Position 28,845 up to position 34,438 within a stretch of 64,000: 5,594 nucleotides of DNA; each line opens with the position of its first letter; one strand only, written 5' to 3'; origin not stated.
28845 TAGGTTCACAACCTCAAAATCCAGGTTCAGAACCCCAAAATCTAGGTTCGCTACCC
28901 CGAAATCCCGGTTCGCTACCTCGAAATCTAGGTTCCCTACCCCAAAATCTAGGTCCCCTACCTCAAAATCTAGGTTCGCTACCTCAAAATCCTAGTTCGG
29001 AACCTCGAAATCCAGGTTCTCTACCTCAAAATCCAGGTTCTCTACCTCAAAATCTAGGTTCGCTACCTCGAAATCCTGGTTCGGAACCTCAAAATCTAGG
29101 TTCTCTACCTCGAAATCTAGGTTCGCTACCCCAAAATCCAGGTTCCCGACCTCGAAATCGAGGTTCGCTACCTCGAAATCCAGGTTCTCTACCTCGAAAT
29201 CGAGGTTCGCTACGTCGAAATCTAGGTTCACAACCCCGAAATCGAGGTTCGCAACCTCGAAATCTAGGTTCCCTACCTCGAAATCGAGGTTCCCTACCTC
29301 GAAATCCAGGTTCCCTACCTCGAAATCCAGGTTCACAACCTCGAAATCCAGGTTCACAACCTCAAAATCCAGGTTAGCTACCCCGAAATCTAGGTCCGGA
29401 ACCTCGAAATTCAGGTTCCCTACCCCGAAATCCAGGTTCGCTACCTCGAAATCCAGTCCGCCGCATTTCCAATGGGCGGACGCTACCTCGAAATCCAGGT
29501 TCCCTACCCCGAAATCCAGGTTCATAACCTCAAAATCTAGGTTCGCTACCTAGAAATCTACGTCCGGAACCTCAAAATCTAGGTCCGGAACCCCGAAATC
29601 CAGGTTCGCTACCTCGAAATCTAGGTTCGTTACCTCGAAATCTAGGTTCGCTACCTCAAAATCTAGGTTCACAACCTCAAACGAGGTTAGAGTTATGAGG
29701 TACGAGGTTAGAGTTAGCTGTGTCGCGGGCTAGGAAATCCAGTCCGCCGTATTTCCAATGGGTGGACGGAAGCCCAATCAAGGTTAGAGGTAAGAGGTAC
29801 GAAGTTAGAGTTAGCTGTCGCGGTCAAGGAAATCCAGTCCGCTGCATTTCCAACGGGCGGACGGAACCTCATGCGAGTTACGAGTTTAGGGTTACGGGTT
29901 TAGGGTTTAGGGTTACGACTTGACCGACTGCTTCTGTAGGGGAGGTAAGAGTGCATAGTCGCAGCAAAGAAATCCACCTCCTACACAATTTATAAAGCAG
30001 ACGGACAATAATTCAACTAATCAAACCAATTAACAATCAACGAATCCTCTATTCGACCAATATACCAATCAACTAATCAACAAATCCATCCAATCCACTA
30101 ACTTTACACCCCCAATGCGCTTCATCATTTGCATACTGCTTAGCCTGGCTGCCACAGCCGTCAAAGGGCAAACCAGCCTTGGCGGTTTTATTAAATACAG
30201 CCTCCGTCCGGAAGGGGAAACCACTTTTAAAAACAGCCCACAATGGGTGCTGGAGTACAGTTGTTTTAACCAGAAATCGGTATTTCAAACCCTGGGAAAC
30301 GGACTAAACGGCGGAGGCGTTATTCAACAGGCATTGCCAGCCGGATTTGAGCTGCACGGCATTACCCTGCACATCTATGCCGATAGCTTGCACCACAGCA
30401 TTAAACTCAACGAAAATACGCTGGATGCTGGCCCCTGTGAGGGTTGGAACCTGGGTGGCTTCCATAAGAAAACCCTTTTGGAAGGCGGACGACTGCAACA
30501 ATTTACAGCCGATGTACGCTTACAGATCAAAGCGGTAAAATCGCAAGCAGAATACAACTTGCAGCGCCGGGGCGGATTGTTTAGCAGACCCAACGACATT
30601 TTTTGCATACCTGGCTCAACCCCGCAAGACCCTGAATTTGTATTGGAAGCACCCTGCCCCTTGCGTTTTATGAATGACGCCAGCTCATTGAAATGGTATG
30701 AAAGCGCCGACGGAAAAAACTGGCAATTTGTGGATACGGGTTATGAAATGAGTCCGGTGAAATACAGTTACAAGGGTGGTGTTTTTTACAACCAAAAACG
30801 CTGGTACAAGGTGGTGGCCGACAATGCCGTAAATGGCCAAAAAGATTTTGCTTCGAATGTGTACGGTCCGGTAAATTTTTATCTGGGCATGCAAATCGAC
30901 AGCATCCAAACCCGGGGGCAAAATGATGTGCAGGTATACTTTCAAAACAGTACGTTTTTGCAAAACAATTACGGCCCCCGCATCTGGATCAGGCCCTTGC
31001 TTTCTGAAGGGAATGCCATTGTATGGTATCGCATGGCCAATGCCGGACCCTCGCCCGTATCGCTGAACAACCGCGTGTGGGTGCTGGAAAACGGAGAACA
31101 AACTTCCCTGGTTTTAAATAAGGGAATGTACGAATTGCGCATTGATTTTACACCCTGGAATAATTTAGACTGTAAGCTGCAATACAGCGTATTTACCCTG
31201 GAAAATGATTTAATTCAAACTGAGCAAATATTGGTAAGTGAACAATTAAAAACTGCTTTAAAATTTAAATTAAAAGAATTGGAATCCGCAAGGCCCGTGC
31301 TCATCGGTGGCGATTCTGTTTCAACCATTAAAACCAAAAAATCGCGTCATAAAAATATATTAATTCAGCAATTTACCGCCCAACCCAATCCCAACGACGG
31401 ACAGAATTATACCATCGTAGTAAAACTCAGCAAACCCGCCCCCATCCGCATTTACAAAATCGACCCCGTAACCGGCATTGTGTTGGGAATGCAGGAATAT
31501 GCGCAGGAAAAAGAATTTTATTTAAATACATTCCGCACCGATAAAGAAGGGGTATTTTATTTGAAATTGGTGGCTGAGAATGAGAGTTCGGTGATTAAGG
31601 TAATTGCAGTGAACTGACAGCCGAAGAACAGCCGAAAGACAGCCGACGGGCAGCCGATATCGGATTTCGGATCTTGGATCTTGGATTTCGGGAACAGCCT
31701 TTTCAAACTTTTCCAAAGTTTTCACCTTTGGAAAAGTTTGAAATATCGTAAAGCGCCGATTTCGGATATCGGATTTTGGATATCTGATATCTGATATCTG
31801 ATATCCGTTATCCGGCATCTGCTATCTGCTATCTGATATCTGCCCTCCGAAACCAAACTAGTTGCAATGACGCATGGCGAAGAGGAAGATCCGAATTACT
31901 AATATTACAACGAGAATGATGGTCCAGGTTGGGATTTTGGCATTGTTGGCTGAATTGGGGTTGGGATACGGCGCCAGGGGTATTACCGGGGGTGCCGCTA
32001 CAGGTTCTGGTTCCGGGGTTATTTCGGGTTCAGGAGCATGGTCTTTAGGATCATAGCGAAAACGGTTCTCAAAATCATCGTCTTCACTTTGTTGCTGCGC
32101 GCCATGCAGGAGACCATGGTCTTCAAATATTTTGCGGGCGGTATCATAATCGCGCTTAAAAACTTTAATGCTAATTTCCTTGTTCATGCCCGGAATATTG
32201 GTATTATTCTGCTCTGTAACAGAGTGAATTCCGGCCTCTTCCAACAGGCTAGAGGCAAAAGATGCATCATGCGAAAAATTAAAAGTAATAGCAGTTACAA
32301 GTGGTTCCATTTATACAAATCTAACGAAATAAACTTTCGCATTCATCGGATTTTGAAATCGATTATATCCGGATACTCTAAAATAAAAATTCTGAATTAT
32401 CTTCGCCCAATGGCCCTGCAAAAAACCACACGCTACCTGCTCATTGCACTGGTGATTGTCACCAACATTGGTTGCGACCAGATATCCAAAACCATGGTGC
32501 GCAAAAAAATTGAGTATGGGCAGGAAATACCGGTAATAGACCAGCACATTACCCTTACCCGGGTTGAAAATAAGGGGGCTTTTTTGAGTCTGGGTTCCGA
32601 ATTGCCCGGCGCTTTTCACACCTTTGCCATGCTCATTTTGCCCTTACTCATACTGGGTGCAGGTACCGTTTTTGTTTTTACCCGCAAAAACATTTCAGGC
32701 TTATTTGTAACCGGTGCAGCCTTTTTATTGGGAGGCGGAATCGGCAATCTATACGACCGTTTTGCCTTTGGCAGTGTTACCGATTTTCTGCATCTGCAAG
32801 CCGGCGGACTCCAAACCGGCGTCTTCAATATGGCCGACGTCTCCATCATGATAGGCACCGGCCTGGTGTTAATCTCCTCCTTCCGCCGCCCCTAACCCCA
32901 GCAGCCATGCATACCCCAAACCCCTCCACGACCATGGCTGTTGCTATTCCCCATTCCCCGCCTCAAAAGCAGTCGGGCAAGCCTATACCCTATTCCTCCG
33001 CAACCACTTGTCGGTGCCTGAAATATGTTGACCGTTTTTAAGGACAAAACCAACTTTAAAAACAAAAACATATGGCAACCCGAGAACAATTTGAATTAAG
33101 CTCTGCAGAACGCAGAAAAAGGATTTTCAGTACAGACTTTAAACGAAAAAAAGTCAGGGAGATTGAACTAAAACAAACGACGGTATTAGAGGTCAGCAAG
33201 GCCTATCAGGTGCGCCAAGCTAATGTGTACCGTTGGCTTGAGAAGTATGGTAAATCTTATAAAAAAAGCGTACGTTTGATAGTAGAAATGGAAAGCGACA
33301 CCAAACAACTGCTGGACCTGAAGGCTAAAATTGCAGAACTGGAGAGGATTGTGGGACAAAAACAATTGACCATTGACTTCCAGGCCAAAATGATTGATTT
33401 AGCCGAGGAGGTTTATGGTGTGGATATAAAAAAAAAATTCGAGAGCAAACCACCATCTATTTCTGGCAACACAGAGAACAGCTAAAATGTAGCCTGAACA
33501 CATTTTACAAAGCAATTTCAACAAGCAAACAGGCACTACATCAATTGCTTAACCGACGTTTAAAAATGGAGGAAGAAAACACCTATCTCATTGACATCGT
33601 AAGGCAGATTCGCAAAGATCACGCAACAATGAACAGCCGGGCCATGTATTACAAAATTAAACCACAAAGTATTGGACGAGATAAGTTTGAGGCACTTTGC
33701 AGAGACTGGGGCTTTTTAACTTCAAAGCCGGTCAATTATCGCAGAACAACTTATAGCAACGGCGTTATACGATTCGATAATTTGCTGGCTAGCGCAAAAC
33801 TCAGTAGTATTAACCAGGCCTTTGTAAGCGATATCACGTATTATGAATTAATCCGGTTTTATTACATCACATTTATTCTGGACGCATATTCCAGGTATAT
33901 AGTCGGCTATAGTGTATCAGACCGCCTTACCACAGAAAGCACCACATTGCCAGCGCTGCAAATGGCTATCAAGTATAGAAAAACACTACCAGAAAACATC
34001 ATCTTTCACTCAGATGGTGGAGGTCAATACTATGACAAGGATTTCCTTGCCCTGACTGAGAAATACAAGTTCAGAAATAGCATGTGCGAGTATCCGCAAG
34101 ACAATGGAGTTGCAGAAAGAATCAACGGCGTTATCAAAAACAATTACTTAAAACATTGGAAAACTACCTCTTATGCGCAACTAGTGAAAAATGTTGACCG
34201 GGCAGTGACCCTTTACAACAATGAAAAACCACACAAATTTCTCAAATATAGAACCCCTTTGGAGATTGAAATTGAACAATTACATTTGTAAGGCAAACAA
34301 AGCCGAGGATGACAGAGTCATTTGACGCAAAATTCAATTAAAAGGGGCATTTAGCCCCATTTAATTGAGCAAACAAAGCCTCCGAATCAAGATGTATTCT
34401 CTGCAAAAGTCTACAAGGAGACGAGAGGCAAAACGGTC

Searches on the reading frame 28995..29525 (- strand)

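Call 4: search_protein_families(library=pfam, proteins=[window:28995-29525:-], max_evalue=0.01)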
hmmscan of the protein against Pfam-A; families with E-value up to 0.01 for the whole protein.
window:28995-29525:- (177 aa): 2 families
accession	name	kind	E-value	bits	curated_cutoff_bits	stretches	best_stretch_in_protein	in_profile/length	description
PF06097.16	DUF945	-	2e-05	24.3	26.8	1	10-147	155-293/460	Bacterial protein of unknown function (DUF945)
PF04513.17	Baculo_PEP_C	-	0.00013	22.5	38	0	91-146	69-121/140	Baculovirus polyhedron envelope protein, PEP, C terminus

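Call 6: search_protein_families(library=ncbifam, proteins=[window:28995-29525:-], max_evalue=0.01)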
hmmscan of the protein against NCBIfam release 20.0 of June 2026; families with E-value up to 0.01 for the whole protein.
window:28995-29525:- (177 aa): 3 families
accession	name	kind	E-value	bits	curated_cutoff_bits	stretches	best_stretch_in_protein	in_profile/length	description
NF052320.1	Cbp1_fam_LP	subfamily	0.00018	21.1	90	0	105-172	104-171/286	Cbp1 family collagen-binding glycoprotein adhesin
NF033930.1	pneumo_PspA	exception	0.0022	16.8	850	1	50-165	202-314/659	pneumococcal surface protein A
TIGR04523.1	Mplasa_alph_rch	subfamily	0.0084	14.1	270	1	51-172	507-630/745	helix-rich protein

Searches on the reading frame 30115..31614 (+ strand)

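Call 4: search_protein_families(library=pfam, proteins=[window:30115-31614:+], max_evalue=0.01)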
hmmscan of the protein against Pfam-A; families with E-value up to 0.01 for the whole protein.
window:30115-31614:+ (500 aa): 0 families

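Call 6: search_protein_families(library=ncbifam, proteins=[window:30115-31614:+], max_evalue=0.01)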
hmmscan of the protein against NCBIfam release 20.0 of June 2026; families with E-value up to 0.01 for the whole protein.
window:30115-31614:+ (500 aa): 1 family
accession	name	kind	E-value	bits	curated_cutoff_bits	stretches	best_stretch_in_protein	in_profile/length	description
TIGR04183.1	Por_Secre_tail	domain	0.0011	18.9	23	1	424-497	3-70/72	T9SS type A sorting domain-containing protein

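Call 48: search_protein_families(library=padloc, proteins=[window:30115-31614:+], max_evalue=0.00001)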
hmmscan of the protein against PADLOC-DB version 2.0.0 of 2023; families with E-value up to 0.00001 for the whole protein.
window:30115-31614:+ (500 aa): 0 families

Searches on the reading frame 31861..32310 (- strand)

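Call 30: search_protein_families(library=pfam, proteins=[window:31861-32310:-], max_evalue=0.01)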
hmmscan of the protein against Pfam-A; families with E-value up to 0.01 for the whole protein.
window:31861-32310:- (150 aa): 1 family
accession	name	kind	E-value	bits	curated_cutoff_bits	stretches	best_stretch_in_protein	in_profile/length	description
PF09413.15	DUF2007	-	0.00011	22.8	25.7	1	9-64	6-64/66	Putative prokaryotic signal transducing protein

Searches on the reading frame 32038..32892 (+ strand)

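Call 30: search_protein_families(library=pfam, proteins=[window:32038-32892:+], max_evalue=0.01)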
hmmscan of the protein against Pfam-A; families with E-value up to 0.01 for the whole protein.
window:32038-32892:+ (285 aa): 1 family
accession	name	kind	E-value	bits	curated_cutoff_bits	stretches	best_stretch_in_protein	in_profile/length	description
PF01252.23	Peptidase_A8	-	6.7e-30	104.6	25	1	140-282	2-141/142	Signal peptidase (SPase) II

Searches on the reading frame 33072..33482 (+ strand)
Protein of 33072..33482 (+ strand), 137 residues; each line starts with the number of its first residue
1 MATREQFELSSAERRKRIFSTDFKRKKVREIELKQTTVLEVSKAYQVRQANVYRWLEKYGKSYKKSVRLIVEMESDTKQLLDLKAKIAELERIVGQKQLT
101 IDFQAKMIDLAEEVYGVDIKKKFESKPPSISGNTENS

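Call 30: search_protein_families(library=pfam, proteins=[window:33072-33482:+], max_evalue=0.01)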
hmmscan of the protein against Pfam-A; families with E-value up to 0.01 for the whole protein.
window:33072-33482:+ (137 aa): 2 families
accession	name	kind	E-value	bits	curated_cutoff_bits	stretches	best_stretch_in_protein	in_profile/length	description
PF01527.26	HTH_Tnp_1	-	1.3e-05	25.8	24.1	1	14-93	2-73/75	Transposase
PF01710.22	HTH_Tnp_IS630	-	0.0024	18.3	21.3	1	19-65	3-48/119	Transposase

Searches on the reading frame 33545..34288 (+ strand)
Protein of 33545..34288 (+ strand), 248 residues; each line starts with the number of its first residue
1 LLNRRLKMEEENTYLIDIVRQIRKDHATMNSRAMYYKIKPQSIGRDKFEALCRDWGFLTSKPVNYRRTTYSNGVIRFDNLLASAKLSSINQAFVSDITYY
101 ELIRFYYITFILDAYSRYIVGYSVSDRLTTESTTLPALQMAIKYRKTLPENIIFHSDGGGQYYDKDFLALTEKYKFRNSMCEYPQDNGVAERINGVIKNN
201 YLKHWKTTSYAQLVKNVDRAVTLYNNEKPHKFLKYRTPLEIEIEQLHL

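Call 30: search_protein_families(library=pfam, proteins=[window:33545-34288:+], max_evalue=0.01)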
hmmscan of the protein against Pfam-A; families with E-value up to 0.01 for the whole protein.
window:33545-34288:+ (248 aa): 2 families
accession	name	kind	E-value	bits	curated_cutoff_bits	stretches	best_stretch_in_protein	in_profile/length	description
PF00665.32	rve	-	7.1e-17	62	32.6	1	90-182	5-98/102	Integrase core domain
PF13683.12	rve_3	-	3e-12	46.5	26.5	1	183-238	12-67/67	Integrase core domain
